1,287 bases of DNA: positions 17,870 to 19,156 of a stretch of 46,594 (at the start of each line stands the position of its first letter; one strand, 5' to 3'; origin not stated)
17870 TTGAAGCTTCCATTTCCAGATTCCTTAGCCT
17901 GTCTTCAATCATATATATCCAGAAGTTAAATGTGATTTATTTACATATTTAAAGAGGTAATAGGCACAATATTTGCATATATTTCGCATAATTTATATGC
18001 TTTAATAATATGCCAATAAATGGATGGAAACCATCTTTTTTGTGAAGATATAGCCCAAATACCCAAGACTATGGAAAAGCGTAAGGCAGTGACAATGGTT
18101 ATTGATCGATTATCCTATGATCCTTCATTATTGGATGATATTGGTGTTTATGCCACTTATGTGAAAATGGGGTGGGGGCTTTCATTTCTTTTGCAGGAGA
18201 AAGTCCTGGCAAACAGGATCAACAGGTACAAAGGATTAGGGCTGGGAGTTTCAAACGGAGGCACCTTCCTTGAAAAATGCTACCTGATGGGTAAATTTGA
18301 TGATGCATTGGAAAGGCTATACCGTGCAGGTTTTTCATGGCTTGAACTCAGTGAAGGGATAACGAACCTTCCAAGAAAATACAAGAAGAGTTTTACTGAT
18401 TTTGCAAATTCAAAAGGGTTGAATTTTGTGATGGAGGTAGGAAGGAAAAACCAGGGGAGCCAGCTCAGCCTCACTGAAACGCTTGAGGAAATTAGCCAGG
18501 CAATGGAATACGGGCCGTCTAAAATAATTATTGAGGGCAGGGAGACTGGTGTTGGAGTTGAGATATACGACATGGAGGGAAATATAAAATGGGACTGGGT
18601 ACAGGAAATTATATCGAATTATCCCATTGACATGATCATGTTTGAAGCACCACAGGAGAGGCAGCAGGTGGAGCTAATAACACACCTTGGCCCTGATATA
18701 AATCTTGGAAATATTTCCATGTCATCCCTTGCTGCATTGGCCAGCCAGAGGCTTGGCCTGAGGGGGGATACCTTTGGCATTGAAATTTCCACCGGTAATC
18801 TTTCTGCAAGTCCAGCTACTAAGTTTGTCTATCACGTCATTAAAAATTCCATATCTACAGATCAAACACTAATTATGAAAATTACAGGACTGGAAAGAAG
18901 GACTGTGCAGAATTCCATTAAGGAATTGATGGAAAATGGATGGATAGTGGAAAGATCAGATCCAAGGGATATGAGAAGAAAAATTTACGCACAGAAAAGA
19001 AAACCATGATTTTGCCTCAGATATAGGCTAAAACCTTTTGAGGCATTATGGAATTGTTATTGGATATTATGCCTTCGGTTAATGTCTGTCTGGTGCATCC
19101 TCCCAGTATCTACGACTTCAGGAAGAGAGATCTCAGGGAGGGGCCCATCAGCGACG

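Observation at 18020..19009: ComA-like enzyme carrying a C-terminal winged-helix DNA-binding domain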

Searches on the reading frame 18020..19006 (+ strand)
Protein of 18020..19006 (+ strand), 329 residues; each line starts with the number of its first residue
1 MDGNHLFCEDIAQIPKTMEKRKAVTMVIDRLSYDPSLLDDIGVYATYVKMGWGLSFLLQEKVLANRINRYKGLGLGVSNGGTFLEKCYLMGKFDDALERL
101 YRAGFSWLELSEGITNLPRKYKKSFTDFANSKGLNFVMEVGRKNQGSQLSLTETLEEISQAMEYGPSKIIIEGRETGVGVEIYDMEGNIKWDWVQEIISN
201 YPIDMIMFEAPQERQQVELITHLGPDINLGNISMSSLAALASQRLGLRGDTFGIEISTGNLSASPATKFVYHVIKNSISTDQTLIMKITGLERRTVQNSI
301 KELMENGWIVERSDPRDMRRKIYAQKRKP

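Call 3: search_protein_families(library=pfam, proteins=[window:18020-19006:+], max_evalue=0.1)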
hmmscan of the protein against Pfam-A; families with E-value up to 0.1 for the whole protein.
window:18020-19006:+ (329 aa): 8 families
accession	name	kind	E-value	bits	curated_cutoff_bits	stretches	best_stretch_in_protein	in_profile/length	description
PF02679.21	ComA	-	1.8e-60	204.8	25.2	1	19-250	7-243/243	(2R)-phospho-3-sulfolactate synthase (ComA)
PF13730.12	HTH_36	-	6.2e-05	23.2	25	1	281-309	27-55/55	Helix-turn-helix domain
PF12802.13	MarR_2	-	0.00065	20.3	27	1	282-320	23-61/61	MarR family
PF01978.25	TrmB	-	0.014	15.7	25.6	1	285-315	28-58/68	Sugar-specific transcriptional regulator TrmB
PF09904.15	HTH_43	-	0.015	15.7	27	1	269-306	11-47/89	Winged helix-turn helix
PF13463.12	HTH_27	-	0.016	15.9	22.2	1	283-323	22-62/68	Winged helix DNA-binding domain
PF13412.12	HTH_24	-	0.04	13.9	21.9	1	282-309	20-47/48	Winged helix-turn-helix DNA-binding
PF01047.28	MarR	-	0.071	13.5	24.6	1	274-320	12-58/59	MarR family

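Call 4: search_protein_families(library=ncbifam, proteins=[window:18020-19006:+], max_evalue=0.1)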
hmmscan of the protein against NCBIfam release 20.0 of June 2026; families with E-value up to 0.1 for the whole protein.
window:18020-19006:+ (329 aa): 2 families
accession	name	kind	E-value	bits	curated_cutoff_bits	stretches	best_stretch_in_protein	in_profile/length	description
TIGR03849.2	arch_ComA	equivalog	1.1e-61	208.4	280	1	19-252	3-240/241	phosphosulfolactate synthase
NF053755.1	MsvR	equivalog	0.00021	21.1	220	1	282-324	29-71/236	transcriptional factor MsvR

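Call 5: find_homologous_proteins(query=window:18020-19006:+)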
Query window:18020-19006:+ (329 aa): 780 proteins with E <= 0.001 among 2783 candidates; the best 120 are listed.
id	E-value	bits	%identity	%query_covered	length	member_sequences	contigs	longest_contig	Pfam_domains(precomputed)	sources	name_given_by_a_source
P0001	3.9e-215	731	99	100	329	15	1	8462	PF02679.22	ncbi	-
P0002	3.7e-182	623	83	99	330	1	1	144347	PF02679.22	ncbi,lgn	-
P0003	7.3e-171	586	78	99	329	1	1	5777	PF02679.22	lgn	-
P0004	1.9e-159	548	75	100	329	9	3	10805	PF02679.22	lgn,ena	-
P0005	2.7e-115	403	54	98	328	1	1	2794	PF02679.22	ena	-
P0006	1.6e-108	381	54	98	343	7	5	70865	PF02679.22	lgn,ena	-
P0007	4.2e-104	366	52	99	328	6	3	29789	PF02679.22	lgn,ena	-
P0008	5.0e-104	366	53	99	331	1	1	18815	PF02679.22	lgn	-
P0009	8.6e-104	365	53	99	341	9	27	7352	PF02679.22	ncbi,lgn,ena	-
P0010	4.6e-103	363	52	97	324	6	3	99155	PF02679.22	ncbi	ncbi:MAG: phosphosulfolactate synthase [Thermoplasmataceae archaeon]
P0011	2.1e-102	361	52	99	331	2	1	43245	PF02679.22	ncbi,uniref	ncbi:phosphosulfolactate synthase [Cuniculiplasma sp. SKW4]|uniref:phosphosulfolactate synthase n=1 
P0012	4.1e-101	356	51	98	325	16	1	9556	PF02679.22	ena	-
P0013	1.2e-100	355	51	98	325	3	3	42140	PF02679.22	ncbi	ncbi:MAG: phosphosulfolactate synthase [Cuniculiplasma sp.]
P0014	1.8e-99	351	51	98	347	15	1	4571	PF02679.22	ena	-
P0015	2.8e-99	350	50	97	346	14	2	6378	PF02679.22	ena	-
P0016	5.3e-97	343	51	97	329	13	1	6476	PF02679.22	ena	-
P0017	1.5e-94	335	52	98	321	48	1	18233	PF02679.22,PF13412.13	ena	-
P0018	1.2e-93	332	50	97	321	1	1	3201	PF02679.22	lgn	-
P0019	2.9e-93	331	50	97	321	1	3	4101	PF02679.22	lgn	-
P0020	5.3e-93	330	51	98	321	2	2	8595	PF02679.22,PF01047.29,PF13412.13,PF12802.14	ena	-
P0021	5.7e-92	326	50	97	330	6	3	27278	PF02679.22,PF01978.26,PF12802.14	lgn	-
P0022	6.3e-92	326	49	96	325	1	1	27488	PF02679.22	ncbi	ncbi:MAG: phosphosulfolactate synthase [Thermoplasmataceae archaeon]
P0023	4.4e-91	323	49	95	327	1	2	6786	PF02679.22,PF12802.14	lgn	-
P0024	7.1e-91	323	51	92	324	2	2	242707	PF02679.22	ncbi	ncbi:phosphosulfolactate synthase [Caldiplasma sukawensis]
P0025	2.2e-90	321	49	93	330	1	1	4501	PF02679.22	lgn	-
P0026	2.6e-90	321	48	96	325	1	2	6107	PF02679.22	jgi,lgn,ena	jgi:phosphosulfolactate synthase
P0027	5.4e-90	320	50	98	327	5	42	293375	PF02679.22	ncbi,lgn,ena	-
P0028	6.4e-90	320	50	91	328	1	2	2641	PF02679.22,PF12802.14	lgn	-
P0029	7.8e-90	319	47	98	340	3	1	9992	PF02679.22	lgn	-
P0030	1.5e-89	319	51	91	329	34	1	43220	PF02679.22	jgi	jgi:phosphosulfolactate synthase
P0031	1.9e-89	318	50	91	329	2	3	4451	PF02679.22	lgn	-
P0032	3.6e-89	317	50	91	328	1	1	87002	PF02679.22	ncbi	-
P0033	5.4e-89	317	49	91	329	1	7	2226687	PF02679.22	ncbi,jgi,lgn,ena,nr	ncbi:hypothetical protein IX51_10350 [uncultured archaeon]|nr:hypothetical protein IX51_10350 [uncul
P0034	6.6e-89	316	49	91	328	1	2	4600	PF02679.22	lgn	-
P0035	8.5e-89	316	48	94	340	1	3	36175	PF02679.22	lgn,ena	-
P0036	3.9e-88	314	50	92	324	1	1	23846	PF02679.22,PF13730.13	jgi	-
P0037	5.5e-88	313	49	97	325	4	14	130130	PF02679.22,PF12802.14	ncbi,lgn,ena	-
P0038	8.1e-88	313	48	93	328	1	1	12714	PF02679.22,PF12802.14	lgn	-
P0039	8.3e-88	313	48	97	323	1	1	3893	PF02679.22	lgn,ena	-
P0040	2.0e-87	311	48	97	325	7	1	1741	PF02679.22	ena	-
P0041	6.8e-87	310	46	97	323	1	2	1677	PF02679.22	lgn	-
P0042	7.7e-87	310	50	93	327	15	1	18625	PF02679.22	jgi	-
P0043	1.2e-86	309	48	95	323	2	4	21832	PF02679.22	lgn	-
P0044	1.7e-86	308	50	93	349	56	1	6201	PF02679.22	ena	-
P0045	2.3e-86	308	49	91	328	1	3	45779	PF02679.22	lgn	-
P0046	3.7e-86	307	46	97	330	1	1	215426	PF02679.22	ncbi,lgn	-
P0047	4.7e-86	307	49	92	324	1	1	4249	PF02679.22,PF13730.13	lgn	-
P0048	5.2e-86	307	49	92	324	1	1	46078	PF02679.22,PF13730.13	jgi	-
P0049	7.8e-86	306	50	93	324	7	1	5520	PF02679.22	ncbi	-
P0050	1.1e-85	306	50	93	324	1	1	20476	PF02679.22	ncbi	-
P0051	1.1e-85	306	50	93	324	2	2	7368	PF02679.22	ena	-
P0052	1.1e-85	306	50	93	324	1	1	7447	PF02679.22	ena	-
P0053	1.1e-85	306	50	93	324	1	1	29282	PF02679.22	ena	-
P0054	1.2e-85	306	47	97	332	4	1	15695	PF02679.22,PF12802.14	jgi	jgi:phosphosulfolactate synthase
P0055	1.5e-85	305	50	93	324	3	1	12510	PF02679.22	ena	-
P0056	2.4e-85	305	49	91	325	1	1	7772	PF02679.22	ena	-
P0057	5.0e-85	304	50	93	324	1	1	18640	PF02679.22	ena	-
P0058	6.7e-85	303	49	93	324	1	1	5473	PF02679.22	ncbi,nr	ncbi:MAG: phosphosulfolactate synthase [Candidatus Thermoplasmatota archaeon]|nr:phosphosulfolactate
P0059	8.4e-85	303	44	97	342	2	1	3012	PF02679.22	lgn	-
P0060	1.2e-84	302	48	98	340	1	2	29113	PF02679.22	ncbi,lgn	-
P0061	1.4e-84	302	49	96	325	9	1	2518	PF02679.22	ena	-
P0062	1.5e-84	302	50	92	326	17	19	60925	PF02679.22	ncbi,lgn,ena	-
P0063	2.3e-84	301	49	93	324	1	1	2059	PF02679.22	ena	-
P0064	4.9e-84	300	49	92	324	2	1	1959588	PF02679.22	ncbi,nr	ncbi:Phosphosulfolactate synthase [Thermoplasmatales archaeon]|nr:Phosphosulfolactate synthase [Ther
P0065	5.8e-83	297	47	97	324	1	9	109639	PF02679.22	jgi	jgi:phosphosulfolactate synthase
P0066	1.6e-82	295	49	92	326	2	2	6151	PF02679.22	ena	-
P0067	8.5e-82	293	47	92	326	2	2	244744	PF02679.22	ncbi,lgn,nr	ncbi:MAG: phosphosulfolactate synthase [Thermoplasmatales archaeon]|nr:phosphosulfolactate synthase 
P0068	1.2e-81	292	48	92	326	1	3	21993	PF02679.22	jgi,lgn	-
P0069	7.7e-81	290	46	97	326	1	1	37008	PF02679.22,PF12802.14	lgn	-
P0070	1.3e-80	289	45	94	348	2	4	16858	PF02679.22,PF12802.14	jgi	jgi:phosphosulfolactate synthase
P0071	4.6e-80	287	56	72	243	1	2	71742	PF02679.22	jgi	jgi:phosphosulfolactate synthase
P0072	8.9e-80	286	45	97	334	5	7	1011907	PF02679.22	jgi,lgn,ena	-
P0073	1.2e-79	286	47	97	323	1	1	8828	PF02679.22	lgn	-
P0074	1.7e-79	285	47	91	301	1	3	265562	PF02679.22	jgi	jgi:phosphosulfolactate synthase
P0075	2.9e-77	278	46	91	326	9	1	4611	PF02679.22,PF12802.14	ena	-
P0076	3.6e-77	278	45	96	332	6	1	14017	PF02679.22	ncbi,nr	ncbi:MAG: phosphosulfolactate synthase [Thaumarchaeota archaeon]|nr:phosphosulfolactate synthase [Ni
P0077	1.9e-76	275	44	98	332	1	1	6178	PF02679.22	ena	-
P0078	4.2e-76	274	45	97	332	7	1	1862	PF02679.22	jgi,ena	-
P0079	4.8e-76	274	44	98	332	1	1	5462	PF02679.22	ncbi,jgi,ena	ncbi:MAG TPA: phosphosulfolactate synthase [Nitrososphaerales archaeon]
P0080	5.9e-76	274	44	98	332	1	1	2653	PF02679.22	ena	-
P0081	1.4e-75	273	45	97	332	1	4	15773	PF02679.22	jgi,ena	-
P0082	3.4e-75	271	44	97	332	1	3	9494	PF02679.22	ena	-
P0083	7.0e-75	270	44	94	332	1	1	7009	PF02679.22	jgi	jgi:phosphosulfolactate synthase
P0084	5.1e-74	267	45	92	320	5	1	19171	PF02679.22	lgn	-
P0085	5.3e-74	267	43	97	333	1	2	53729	PF02679.22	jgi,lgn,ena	jgi:phosphosulfolactate synthase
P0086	9.2e-74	267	44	97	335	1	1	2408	PF02679.22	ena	-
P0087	2.4e-73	265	44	93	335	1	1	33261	PF02679.22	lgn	-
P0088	1.1e-72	263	43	91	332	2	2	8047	PF02679.22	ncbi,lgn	-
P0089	1.7e-72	262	43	95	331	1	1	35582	PF02679.22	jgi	jgi:phosphosulfolactate synthase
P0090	8.0e-72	260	62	58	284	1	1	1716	PF02679.22,PF03167.26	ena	-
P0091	9.7e-72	260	48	79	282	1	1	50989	PF02679.22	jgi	jgi:phosphosulfolactate synthase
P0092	1.2e-71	260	42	95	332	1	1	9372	PF02679.22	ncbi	-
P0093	2.2e-71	259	42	94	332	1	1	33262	PF02679.22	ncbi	-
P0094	1.2e-70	256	53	71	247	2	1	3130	PF02679.22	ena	-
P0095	5.8e-70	254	41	95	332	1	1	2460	PF02679.22,PF12802.14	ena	-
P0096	5.0e-69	251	43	95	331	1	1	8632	PF02679.22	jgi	jgi:phosphosulfolactate synthase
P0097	1.1e-68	250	44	94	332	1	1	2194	PF02679.22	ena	-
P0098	1.2e-67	247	42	98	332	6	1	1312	PF02679.22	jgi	jgi:phosphosulfolactate synthase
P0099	7.3e-67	244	42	95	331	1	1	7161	PF02679.22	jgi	jgi:phosphosulfolactate synthase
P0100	6.6e-63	231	41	94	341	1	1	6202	PF02679.22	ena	-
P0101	1.3e-62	230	41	91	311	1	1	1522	PF02679.22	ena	-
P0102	1.7e-62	230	40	95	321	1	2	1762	PF02679.22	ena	-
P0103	4.9e-61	225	55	62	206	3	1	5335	PF02679.22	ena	-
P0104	6.6e-61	224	45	75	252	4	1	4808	PF02679.22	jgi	jgi:phosphosulfolactate synthase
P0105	4.7e-58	215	37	91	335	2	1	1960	PF02679.22,PF01978.26,PF12802.14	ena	-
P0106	3.9e-55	205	38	92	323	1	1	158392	PF02679.22,PF01978.26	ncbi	-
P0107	4.5e-44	169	38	77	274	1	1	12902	PF02679.22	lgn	-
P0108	9.2e-44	168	40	73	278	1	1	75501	PF02679.22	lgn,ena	-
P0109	2.5e-43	167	40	71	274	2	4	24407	PF02679.22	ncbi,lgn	-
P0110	1.0e-42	165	38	77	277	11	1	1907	PF02679.22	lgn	-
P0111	3.3e-42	163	38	72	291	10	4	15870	PF02679.22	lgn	-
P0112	3.8e-42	163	38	73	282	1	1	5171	PF02679.22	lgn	-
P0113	5.2e-42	162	36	72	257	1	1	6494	PF02679.22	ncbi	-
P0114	9.9e-42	161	39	70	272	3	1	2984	PF02679.22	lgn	-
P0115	2.2e-41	160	36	76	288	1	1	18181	PF02679.22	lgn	-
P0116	5.3e-41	159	37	71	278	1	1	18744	PF02679.22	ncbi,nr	ncbi:MAG: phosphosulfolactate synthase [Halanaerobium sp.]|nr:phosphosulfolactate synthase [Halanaer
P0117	9.9e-41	158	37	72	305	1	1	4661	PF02679.22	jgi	-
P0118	1.2e-40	158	35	76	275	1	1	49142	PF02679.22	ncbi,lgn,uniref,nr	ncbi:phosphosulfolactate synthase [Desulfonispora thiosulfatigenes DSM 11270]|uniref:Phosphosulfolac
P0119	2.1e-40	157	38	73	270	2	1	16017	PF02679.22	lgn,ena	-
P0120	4.0e-40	156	40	71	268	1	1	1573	PF02679.22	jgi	-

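Call 9: find_encoding_contigs(protein=window:18020-19006:+, flank=8000, max_places=4)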
Protein window:18020-19006:+ (329 aa): 23 contigs read that carry it; 4 places shown.
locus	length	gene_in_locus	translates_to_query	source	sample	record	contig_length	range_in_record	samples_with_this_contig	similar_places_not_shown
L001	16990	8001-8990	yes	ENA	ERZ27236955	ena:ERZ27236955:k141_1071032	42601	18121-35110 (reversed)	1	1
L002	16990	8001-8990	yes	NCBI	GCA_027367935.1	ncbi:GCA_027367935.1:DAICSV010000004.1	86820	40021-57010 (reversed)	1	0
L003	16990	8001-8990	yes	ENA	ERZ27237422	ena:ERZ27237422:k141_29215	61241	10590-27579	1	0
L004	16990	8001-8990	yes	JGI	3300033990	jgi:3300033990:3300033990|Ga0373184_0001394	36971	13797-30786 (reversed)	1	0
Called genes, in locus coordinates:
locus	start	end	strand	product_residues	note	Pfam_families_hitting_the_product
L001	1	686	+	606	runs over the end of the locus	PF09852:DUF2079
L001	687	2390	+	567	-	-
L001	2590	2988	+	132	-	-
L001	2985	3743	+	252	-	-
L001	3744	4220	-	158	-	PF01948:PyrI, PF02748:PyrI_C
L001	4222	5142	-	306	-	PF02729:OTCace_N, PF00185:OTCace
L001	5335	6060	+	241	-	PF12697:Abhydrolase_6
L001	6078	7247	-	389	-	PF14306:PUA_2, PF01747:ATP-sulfurylase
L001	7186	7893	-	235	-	PF01507:PAPS_reduct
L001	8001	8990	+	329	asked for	PF02679:ComA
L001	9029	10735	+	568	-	PF02310:B12-binding (weak), PF04055:Radical_SAM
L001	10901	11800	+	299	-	PF16293:zf-C2H2_9, PF03070:TENA_THI-4, PF14518:Haem_oxygenas_2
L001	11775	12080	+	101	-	PF11494:Ta0938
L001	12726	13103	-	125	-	PF03852:Vsr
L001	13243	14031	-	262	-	PF00145:DNA_methylase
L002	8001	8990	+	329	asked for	PF02679:ComA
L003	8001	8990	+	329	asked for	PF02679:ComA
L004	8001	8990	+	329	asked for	PF02679:ComA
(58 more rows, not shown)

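Call 10: search_solved_structures(query=window:18020-19006:+, max_evalue=1, show_alignments=2)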
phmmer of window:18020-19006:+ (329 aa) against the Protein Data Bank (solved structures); distinct sequences matched with E-value up to 1: 7.
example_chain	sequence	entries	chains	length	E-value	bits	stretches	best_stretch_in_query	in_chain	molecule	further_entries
1qwg_A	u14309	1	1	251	1.7e-41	145.7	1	22-253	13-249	(2R)-phospho-3-sulfolactate synthase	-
24fo_A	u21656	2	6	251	1.8e-41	145.6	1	22-253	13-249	Phosphosulfolactate synthase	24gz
9cm1_0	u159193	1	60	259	1.5e-38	136.1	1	22-254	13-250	Phosphosulfolactate synthase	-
1u83_A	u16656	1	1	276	8.5e-26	94.2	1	41-253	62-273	Phosphosulfolactate synthase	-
7rws_A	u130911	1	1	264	0.0046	19.5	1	176-263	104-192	SAVED domain-containing protein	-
7rwm_A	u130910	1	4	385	0.0093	18.5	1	176-262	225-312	SAVED domain-containing protein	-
6pal_A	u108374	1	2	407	0.24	13.8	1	7-47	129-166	Uncharacterized protein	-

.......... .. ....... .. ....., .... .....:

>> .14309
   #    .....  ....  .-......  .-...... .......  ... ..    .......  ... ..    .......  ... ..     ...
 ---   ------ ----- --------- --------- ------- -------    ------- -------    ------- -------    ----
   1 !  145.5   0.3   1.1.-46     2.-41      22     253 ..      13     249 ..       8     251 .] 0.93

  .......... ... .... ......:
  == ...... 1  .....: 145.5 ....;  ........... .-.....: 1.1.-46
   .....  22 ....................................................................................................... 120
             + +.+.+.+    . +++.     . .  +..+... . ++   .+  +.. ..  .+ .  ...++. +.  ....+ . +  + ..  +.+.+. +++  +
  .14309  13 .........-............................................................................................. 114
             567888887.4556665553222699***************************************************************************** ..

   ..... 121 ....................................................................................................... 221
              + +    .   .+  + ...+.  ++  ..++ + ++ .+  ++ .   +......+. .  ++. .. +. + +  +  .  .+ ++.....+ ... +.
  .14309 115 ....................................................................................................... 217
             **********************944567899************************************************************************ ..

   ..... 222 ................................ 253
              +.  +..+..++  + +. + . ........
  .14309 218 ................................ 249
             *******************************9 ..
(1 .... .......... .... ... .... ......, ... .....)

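Call 13: find_encoding_contigs(protein=P0085, flank=8000, max_places=3)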
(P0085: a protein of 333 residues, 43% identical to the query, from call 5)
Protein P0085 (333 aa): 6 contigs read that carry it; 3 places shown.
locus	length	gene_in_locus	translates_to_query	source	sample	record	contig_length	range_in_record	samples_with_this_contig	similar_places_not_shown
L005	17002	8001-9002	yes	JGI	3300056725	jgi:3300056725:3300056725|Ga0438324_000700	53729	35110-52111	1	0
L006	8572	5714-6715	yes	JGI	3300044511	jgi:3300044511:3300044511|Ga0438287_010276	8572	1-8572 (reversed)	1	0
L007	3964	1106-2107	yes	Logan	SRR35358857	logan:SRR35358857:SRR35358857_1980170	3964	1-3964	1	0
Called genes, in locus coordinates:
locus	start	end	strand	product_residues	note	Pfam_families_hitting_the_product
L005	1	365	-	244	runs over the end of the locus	PF02463:SMC_N (faint), PF00005:ABC_tran, PF13304:AAA_21 (faint)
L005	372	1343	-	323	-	PF12974:Phosphonate-bd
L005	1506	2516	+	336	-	PF02826:2-Hacid_dh_C (weak), PF07991:KARI_N, PF03446:NAD_binding_2 (weak), PF01450:KARI_C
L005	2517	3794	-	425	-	-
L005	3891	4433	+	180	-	-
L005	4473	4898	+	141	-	PF13686:DrsE_2, PF02635:DsrE, PF13686:DrsE_2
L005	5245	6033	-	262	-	PF00528:BPD_transp_1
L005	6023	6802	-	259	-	PF00005:ABC_tran, PF00004:AAA (faint), PF13304:AAA_21 (faint)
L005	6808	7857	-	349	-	PF13379:NMT1_2, PF09084:NMT1 (weak), PF12974:Phosphonate-bd (faint)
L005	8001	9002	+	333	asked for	PF02679:ComA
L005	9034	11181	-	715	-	PF01011:PQQ, PF13570:Beta-prop_ACSF4 (faint), PF13360:PQQ_2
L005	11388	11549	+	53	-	PF13192:Thioredoxin_3 (weak)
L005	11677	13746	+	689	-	PF01011:PQQ, PF13570:Beta-prop_ACSF4 (faint), PF01011:PQQ, PF13360:PQQ_2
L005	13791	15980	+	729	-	PF01011:PQQ, PF13360:PQQ_2 (faint), PF13570:Beta-prop_ACSF4 (faint), PF01011:PQQ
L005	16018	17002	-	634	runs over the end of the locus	PF01011:PQQ, PF13570:Beta-prop_ACSF4 (faint), PF01011:PQQ, PF13360:PQQ_2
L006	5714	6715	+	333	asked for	PF02679:ComA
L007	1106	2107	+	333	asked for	PF02679:ComA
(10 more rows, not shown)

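Call 14: find_encoding_contigs(protein=P0033, flank=8000, max_places=2)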
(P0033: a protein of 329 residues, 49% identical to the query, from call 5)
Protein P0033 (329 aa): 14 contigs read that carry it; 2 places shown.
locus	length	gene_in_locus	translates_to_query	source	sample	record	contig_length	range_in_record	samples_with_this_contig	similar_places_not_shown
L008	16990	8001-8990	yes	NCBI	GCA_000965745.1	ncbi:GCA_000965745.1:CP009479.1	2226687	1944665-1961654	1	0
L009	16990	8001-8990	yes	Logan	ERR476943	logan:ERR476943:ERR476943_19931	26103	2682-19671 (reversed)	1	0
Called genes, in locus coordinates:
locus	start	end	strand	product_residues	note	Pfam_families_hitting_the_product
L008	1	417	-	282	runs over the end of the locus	PF01209:Ubie_methyltran, PF13489:Methyltransf_23 (weak), PF13847:Methyltransf_31 (weak), PF08241:Methyltransf_11, PF08242:Methyltransf_12 (weak), PF13649:Methyltransf_25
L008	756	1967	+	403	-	PF01547:SBP_bac_1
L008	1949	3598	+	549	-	PF00528:BPD_transp_1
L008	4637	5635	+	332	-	PF01435:Peptidase_M48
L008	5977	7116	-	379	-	PF14306:PUA_2, PF01747:ATP-sulfurylase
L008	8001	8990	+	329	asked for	PF02679:ComA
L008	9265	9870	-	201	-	-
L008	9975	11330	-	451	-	PF00083:Sugar_tr, PF07690:MFS_1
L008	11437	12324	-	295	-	PF02775:TPP_enzyme_C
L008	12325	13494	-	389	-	PF01855:POR_N, PF17147:PFOR_II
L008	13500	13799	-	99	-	PF00037:Fer4 (weak), PF13237:Fer4_10, PF14697:Fer4_21, PF12838:Fer4_7, PF13187:Fer4_9 (weak), PF13534:Fer4_17 (weak), PF12797:Fer4_2 (weak), PF00037:Fer4 (weak), +3 more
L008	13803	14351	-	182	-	PF01558:POR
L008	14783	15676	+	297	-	PF01636:APH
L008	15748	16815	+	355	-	PF03576:Peptidase_S58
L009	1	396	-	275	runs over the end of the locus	PF01209:Ubie_methyltran, PF13489:Methyltransf_23 (weak), PF08241:Methyltransf_11, PF08242:Methyltransf_12 (weak), PF13649:Methyltransf_25, PF13847:Methyltransf_31 (weak)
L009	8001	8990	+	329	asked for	PF02679:ComA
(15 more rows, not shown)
